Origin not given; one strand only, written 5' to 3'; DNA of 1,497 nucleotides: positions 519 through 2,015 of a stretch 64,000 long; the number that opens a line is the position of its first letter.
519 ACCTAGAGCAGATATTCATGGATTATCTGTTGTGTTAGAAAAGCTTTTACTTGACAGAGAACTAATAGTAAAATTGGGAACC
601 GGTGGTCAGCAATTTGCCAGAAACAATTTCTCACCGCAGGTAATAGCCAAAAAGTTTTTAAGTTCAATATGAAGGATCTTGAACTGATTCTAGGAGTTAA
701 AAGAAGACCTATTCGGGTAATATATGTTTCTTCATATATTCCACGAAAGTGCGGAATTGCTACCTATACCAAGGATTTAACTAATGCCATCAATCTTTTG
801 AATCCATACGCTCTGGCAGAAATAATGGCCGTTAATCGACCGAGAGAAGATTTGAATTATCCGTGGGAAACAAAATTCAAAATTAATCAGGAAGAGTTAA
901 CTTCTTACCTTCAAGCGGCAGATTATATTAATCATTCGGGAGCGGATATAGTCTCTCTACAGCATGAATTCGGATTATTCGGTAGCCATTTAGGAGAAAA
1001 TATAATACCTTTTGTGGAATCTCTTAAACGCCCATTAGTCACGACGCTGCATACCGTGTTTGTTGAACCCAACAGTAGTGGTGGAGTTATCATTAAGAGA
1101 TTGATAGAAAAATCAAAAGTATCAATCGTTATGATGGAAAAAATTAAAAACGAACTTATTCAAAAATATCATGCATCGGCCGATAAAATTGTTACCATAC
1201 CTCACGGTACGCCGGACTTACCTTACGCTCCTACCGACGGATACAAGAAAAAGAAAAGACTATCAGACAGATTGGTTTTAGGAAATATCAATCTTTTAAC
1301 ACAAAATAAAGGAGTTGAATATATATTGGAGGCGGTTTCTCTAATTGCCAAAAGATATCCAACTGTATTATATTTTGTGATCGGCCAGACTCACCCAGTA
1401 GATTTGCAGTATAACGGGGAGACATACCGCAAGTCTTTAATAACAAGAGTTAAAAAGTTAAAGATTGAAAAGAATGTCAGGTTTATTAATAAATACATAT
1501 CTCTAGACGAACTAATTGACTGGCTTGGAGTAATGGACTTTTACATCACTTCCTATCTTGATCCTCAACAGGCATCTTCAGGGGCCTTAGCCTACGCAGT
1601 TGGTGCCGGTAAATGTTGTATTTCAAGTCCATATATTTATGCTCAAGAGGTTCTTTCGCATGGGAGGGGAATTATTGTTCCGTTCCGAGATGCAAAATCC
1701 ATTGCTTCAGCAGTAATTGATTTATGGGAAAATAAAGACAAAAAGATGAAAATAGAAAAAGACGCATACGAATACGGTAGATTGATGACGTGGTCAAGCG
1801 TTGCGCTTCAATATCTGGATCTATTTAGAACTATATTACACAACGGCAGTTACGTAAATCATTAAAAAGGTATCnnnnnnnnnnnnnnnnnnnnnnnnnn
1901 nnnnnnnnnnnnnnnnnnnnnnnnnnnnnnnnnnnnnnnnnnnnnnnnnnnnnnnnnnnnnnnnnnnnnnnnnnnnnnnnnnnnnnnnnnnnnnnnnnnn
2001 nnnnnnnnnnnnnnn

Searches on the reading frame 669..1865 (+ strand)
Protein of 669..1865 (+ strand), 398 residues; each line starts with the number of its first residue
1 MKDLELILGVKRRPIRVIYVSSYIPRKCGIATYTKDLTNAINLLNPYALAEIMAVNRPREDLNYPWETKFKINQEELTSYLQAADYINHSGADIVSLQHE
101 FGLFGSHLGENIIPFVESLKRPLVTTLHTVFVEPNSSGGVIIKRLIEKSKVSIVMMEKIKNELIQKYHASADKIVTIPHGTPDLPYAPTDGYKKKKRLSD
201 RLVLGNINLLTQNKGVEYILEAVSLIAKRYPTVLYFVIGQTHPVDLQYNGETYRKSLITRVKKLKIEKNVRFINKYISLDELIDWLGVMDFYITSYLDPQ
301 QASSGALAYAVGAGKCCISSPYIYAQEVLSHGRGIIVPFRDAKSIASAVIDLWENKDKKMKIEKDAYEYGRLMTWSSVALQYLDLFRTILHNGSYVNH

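Call 44: search_protein_families(library=pfam, proteins=[window:669-1865:+], max_evalue=0.00001)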
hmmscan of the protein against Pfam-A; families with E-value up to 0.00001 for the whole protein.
window:669-1865:+ (398 aa): 3 families
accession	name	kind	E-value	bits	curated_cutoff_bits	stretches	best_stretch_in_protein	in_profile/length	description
PF00534.26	Glycos_transf_1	-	7.1e-14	52.1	26.4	1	194-368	7-171/172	Glycosyl transferases group 1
PF13692.12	Glyco_trans_1_4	-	4.4e-13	50.1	27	1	210-355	10-142/142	Glycosyl transferases group 1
PF13439.12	Glyco_transf_4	-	4.7e-07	30.4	28.5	1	73-180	54-165/170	Glycosyltransferase Family 4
